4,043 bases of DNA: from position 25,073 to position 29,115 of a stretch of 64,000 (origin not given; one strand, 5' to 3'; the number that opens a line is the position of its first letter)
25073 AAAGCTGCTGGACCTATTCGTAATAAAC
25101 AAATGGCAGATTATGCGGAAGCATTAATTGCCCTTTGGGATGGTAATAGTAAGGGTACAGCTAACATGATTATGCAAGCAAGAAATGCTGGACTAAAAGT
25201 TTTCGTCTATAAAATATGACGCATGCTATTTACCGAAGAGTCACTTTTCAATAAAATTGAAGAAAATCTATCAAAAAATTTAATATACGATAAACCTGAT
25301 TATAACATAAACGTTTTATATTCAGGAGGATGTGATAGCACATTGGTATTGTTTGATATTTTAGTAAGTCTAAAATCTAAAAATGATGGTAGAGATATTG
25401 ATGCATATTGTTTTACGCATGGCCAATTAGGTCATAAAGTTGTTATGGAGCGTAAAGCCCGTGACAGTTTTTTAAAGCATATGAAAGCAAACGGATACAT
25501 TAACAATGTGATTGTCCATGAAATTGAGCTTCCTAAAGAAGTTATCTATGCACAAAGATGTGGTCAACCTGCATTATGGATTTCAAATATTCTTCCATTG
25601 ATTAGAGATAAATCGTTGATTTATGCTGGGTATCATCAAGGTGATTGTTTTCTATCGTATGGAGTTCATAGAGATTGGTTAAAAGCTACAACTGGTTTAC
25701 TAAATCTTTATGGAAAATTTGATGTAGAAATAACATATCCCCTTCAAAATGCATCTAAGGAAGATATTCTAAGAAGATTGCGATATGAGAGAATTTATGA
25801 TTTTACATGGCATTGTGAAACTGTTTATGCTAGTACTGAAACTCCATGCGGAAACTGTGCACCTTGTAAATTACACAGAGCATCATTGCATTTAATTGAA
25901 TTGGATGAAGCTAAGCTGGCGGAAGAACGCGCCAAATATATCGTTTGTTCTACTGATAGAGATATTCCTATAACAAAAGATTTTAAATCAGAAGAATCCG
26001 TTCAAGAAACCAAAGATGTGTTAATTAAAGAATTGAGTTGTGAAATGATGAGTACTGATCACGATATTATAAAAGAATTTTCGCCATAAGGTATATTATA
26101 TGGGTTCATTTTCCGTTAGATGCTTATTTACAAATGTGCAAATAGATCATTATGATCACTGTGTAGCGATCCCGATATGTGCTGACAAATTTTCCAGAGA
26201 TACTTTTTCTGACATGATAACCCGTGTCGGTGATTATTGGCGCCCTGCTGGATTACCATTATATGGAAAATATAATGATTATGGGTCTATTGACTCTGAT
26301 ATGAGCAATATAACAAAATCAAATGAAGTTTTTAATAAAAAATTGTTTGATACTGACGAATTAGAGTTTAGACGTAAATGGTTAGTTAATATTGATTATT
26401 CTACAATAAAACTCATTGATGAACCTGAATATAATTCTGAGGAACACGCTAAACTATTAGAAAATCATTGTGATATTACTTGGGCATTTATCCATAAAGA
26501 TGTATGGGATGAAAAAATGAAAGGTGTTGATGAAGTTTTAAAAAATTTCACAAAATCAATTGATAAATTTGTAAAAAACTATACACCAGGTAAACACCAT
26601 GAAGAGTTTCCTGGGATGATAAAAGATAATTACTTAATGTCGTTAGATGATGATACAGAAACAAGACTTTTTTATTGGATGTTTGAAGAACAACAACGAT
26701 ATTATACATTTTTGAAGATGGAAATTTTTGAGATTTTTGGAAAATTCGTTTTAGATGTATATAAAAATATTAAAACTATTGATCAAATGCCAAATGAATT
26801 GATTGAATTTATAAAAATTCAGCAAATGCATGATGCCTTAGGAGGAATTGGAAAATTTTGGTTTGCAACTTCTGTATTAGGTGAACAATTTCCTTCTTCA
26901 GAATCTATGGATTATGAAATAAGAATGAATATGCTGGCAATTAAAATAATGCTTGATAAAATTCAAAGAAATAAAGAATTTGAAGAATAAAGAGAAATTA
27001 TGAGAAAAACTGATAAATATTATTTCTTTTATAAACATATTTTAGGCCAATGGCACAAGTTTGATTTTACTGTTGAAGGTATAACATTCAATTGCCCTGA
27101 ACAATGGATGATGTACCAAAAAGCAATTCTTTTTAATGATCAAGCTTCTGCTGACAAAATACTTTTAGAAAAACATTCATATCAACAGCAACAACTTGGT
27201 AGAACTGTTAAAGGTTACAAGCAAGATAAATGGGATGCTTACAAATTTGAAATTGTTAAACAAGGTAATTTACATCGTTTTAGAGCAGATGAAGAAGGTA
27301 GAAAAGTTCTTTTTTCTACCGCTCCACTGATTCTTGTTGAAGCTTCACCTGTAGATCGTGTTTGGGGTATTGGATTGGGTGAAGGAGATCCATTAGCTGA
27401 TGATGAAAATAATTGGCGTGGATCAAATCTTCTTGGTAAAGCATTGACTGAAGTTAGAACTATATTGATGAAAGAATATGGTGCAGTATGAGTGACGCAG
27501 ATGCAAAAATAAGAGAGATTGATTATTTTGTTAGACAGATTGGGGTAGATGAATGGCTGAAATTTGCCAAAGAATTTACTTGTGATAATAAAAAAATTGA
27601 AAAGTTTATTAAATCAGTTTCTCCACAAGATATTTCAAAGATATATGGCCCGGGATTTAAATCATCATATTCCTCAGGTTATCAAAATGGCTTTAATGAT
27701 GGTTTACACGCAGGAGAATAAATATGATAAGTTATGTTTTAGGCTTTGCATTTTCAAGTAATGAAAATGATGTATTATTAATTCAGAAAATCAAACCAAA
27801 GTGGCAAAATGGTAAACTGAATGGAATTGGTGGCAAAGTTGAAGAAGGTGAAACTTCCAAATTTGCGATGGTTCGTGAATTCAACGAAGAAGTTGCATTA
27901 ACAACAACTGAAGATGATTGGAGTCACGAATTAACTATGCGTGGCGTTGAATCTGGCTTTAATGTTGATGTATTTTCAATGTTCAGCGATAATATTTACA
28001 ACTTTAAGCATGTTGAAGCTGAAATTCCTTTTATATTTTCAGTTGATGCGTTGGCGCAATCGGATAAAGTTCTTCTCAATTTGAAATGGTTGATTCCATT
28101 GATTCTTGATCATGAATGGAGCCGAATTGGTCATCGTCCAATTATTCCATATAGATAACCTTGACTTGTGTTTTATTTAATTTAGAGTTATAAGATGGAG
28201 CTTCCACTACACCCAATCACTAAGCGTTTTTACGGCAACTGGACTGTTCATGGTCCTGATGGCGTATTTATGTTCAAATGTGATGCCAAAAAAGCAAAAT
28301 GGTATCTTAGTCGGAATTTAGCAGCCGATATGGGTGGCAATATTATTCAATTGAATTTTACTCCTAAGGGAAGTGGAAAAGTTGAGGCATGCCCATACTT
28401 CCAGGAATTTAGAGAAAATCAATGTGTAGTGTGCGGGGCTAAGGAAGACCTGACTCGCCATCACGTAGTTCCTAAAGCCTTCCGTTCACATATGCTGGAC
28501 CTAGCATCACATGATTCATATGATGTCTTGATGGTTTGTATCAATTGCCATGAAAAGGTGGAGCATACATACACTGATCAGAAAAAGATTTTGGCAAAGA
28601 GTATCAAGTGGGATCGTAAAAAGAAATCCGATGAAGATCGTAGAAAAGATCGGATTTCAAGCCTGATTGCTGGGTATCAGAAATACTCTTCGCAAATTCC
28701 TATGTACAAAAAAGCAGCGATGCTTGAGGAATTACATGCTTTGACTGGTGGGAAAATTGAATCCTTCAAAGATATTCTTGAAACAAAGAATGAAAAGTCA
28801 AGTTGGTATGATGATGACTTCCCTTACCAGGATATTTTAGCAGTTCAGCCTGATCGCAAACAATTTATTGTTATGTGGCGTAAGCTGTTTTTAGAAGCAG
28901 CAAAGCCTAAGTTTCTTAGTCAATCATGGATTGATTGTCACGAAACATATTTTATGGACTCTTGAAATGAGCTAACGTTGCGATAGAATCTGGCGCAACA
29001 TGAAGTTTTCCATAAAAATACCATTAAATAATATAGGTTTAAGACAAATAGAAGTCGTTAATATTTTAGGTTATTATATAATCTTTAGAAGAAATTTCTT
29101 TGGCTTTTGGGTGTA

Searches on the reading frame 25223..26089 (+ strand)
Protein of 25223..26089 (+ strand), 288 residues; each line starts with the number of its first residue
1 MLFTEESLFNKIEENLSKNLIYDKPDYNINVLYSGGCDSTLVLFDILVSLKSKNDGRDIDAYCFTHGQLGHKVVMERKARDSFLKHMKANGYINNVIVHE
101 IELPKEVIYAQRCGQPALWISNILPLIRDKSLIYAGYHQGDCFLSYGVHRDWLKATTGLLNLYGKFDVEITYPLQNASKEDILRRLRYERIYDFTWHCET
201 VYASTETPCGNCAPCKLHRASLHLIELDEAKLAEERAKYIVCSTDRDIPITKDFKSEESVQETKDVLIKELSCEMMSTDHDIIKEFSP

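Call 74: search_protein_families(library=pfam, proteins=[window:25223-26089:+], max_evalue=0.001)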
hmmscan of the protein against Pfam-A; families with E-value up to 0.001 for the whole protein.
window:25223-26089:+ (288 aa): 1 family
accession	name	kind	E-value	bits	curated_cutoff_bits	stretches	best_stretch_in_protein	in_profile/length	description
PF06508.19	QueC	-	3.7e-09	36.8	22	1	133-222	116-206/210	Queuosine biosynthesis protein QueC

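Call 79: search_protein_families(library=ncbifam, proteins=[window:25223-26089:+], max_evalue=0.0001)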
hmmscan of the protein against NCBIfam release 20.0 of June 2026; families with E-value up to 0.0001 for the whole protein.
window:25223-26089:+ (288 aa): 1 family
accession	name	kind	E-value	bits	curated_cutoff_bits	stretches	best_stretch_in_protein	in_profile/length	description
TIGR00364.1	TIGR00364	equivalog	1.8e-08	34.2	150.3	1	134-217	116-200/201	7-cyano-7-deazaguanine synthase QueC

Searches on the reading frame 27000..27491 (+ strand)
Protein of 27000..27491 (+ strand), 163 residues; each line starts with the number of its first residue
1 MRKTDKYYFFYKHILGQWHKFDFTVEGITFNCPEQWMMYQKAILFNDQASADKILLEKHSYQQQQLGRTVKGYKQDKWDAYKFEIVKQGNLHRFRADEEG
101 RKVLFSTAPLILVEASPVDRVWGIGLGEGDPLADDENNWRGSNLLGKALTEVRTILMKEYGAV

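Call 74: search_protein_families(library=pfam, proteins=[window:27000-27491:+], max_evalue=0.001)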
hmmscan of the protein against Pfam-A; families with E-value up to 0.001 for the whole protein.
window:27000-27491:+ (163 aa): 1 family
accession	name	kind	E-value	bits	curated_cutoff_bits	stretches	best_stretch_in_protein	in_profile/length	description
PF08719.17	NADAR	-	7.8e-45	153.5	35.1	1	13-156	11-162/163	NADAR domain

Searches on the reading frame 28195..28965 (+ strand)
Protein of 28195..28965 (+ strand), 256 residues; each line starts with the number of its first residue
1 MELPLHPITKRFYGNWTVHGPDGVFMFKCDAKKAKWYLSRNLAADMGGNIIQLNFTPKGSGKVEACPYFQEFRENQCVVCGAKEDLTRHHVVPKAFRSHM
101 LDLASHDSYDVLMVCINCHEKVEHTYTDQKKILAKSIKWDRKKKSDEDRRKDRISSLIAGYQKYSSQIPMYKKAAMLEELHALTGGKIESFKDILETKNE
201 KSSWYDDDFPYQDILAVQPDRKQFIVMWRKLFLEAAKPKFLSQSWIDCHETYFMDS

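Call 74: search_protein_families(library=pfam, proteins=[window:28195-28965:+], max_evalue=0.001)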
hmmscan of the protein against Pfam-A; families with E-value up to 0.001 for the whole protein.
window:28195-28965:+ (256 aa): 0 families

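Call 93: search_protein_families(library=phrogs, proteins=[window:28195-28965:+], max_evalue=0.0001)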
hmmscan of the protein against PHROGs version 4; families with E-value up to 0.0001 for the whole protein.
window:28195-28965:+ (256 aa): 2 families
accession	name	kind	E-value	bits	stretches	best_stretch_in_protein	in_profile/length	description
phrog_144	-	DNA, RNA and nucleotide metabolism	5.8e-05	23.8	0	77-151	87-168/175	HNH endonuclease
phrog_8048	-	DNA, RNA and nucleotide metabolism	6.1e-05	23.3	1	73-145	175-249/273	HNH endonuclease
